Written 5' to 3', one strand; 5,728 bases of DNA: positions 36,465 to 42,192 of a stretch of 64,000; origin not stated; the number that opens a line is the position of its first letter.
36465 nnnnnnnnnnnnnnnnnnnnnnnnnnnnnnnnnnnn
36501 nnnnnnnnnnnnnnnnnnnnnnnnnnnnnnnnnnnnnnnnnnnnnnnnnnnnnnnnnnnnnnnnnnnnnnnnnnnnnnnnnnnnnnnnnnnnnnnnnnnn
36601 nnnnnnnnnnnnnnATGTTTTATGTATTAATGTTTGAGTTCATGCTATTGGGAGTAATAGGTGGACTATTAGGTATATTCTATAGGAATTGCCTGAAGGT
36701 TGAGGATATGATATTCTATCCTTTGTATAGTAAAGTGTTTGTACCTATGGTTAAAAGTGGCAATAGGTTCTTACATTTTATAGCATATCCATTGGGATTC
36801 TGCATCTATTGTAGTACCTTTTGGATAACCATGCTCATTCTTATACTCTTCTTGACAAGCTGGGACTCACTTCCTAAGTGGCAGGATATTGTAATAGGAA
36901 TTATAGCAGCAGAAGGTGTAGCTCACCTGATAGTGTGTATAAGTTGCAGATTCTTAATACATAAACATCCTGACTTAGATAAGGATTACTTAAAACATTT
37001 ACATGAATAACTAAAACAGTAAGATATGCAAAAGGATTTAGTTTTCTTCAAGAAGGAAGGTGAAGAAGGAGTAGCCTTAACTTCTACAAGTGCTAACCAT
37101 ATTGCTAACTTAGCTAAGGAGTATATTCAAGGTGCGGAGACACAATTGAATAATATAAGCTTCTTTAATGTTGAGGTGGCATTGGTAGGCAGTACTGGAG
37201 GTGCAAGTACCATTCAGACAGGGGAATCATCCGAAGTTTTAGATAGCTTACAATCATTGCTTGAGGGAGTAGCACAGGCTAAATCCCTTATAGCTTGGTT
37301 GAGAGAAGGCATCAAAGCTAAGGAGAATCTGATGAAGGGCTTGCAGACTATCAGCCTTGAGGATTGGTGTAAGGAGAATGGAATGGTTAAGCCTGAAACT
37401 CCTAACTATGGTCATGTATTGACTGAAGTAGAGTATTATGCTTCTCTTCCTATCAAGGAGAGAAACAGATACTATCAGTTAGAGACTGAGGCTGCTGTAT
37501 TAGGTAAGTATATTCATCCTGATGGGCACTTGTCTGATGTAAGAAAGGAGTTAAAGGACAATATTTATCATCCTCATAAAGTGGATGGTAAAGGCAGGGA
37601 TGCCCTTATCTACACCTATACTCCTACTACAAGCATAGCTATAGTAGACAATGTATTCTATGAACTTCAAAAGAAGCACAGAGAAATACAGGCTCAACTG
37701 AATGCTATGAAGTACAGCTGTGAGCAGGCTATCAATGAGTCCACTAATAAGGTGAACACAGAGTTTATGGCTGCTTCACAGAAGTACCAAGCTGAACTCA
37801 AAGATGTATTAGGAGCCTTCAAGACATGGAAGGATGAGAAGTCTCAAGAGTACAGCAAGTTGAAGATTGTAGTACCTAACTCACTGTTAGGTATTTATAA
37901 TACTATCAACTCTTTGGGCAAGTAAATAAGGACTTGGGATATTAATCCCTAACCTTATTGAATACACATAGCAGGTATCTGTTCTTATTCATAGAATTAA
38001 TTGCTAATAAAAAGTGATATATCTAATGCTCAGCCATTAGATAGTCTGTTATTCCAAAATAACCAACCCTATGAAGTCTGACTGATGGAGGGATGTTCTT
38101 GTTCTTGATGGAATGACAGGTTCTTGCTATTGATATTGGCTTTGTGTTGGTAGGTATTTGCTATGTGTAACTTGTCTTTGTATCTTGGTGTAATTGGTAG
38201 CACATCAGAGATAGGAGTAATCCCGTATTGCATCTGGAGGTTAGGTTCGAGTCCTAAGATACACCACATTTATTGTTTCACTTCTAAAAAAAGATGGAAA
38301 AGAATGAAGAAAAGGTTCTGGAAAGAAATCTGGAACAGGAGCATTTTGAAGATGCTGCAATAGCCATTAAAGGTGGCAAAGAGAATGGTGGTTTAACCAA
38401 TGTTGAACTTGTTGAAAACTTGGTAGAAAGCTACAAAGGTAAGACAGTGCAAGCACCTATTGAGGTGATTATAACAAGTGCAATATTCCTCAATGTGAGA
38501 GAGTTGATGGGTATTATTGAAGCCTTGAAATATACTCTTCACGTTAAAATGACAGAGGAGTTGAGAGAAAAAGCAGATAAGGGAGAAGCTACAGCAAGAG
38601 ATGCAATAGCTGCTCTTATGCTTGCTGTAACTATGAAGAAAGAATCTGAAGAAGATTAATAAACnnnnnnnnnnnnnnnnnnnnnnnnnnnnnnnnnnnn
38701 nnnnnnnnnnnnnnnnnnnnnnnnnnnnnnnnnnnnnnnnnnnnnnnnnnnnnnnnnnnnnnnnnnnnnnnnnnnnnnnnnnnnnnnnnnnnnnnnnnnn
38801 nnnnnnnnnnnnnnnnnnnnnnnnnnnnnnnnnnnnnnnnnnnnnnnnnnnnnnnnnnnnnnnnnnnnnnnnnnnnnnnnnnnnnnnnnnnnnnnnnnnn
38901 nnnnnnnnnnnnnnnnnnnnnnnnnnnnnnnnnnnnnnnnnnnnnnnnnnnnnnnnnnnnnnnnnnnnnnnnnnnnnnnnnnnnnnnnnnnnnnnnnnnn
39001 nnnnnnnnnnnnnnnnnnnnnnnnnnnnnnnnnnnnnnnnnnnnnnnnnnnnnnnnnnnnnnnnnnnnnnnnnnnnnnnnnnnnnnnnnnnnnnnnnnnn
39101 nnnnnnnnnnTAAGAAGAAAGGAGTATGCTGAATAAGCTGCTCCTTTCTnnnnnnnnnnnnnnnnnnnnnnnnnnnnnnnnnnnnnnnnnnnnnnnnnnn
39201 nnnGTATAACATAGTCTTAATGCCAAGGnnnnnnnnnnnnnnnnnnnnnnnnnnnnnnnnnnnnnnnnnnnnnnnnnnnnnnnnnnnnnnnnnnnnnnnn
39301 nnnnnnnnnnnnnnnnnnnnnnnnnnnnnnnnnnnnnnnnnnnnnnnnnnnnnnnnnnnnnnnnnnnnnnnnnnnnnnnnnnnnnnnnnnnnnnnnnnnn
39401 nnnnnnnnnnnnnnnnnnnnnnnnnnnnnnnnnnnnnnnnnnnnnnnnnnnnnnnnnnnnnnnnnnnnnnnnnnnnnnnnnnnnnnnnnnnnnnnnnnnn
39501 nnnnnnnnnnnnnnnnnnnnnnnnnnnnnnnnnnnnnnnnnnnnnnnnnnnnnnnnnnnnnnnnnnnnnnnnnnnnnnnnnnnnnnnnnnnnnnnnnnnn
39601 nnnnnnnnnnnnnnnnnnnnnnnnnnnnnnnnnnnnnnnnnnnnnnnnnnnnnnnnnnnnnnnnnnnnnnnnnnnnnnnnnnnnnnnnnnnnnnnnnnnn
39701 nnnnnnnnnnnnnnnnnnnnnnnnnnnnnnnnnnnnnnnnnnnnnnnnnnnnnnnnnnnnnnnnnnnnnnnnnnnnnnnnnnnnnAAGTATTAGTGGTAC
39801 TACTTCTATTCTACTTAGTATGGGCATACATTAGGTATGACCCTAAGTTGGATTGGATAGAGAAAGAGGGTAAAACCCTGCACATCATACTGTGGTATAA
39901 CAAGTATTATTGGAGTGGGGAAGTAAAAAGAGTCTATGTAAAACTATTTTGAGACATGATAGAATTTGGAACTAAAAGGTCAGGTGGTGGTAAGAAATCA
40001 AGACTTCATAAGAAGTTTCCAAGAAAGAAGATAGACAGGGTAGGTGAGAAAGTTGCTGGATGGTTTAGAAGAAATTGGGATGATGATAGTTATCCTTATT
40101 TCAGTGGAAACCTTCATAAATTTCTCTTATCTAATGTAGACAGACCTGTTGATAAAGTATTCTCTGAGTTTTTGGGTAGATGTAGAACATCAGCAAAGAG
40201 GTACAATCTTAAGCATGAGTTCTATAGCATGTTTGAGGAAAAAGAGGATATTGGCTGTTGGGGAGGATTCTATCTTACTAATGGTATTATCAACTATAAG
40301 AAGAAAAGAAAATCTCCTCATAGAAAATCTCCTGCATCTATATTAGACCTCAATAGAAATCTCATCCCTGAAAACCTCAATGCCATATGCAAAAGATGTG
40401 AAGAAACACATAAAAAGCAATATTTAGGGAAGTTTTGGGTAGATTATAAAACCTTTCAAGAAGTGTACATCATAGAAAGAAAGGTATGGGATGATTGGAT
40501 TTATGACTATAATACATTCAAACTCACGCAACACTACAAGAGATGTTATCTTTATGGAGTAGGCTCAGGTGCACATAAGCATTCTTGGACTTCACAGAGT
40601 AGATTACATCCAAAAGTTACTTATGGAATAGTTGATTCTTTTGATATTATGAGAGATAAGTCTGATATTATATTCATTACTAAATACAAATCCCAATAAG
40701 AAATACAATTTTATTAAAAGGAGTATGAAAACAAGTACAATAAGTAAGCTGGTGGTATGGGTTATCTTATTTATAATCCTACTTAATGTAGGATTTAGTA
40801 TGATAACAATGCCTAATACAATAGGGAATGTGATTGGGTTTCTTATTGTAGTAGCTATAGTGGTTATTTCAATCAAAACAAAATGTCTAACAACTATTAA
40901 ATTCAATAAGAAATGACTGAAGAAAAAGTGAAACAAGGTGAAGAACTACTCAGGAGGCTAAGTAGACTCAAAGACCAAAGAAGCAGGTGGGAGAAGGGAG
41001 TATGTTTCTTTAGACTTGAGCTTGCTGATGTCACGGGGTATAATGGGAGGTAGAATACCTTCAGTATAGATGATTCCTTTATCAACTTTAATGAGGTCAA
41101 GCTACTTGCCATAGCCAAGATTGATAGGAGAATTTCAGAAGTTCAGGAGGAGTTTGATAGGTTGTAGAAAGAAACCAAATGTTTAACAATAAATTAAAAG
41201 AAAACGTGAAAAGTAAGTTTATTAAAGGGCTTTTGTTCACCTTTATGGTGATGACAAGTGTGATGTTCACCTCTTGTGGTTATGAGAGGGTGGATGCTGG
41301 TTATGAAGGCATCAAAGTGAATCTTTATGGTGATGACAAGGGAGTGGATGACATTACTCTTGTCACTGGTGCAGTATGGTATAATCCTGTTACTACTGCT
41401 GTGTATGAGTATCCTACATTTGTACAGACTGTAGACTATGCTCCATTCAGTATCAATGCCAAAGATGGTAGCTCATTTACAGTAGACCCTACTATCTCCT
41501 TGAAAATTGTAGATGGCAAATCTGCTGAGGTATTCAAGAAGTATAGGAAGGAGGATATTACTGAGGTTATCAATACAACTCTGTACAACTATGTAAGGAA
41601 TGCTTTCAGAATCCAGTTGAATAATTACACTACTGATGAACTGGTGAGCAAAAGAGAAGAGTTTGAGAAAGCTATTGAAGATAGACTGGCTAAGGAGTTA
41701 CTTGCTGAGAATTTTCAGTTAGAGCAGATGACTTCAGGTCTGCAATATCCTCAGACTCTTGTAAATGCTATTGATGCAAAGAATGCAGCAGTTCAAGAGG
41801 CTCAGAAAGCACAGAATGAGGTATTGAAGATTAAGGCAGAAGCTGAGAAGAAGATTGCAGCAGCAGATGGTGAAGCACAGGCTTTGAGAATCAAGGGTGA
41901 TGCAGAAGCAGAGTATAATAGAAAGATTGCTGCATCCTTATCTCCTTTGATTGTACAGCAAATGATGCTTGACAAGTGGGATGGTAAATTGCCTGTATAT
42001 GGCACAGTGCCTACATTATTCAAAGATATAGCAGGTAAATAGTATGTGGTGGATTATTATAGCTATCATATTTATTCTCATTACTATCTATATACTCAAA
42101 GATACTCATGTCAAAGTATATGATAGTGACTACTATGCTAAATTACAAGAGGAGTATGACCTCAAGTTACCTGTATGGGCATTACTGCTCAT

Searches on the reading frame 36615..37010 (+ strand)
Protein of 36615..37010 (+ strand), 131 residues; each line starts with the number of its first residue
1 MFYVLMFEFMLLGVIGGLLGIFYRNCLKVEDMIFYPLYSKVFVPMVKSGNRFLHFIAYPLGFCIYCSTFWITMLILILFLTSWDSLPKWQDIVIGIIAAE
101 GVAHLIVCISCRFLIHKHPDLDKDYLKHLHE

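Call 53: search_protein_families(library=pfam, proteins=[window:36615-37010:+], max_evalue=0.01)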
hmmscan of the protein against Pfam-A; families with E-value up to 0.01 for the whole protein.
window:36615-37010:+ (131 aa): 0 families

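Call 74: search_protein_families(library=phrogs, proteins=[window:36615-37010:+], max_evalue=0.001)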
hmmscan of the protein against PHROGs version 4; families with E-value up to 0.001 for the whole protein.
window:36615-37010:+ (131 aa): 0 families

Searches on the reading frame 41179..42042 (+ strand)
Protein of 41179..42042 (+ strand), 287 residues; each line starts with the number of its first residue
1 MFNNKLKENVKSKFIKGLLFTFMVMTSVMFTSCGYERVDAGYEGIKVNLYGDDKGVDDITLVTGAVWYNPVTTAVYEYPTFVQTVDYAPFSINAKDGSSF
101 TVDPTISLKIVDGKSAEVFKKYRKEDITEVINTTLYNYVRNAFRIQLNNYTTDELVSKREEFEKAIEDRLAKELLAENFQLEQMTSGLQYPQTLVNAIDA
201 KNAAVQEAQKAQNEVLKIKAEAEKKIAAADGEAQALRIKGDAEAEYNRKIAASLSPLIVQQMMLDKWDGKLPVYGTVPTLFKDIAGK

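Call 53: search_protein_families(library=pfam, proteins=[window:41179-42042:+], max_evalue=0.01)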
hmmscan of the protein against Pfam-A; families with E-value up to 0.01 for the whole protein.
window:41179-42042:+ (287 aa): 1 family
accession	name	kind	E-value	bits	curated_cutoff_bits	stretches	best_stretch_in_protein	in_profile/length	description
PF01145.31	Band_7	-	4.7e-23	82.6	23.6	1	37-219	2-171/176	SPFH domain / Band 7 family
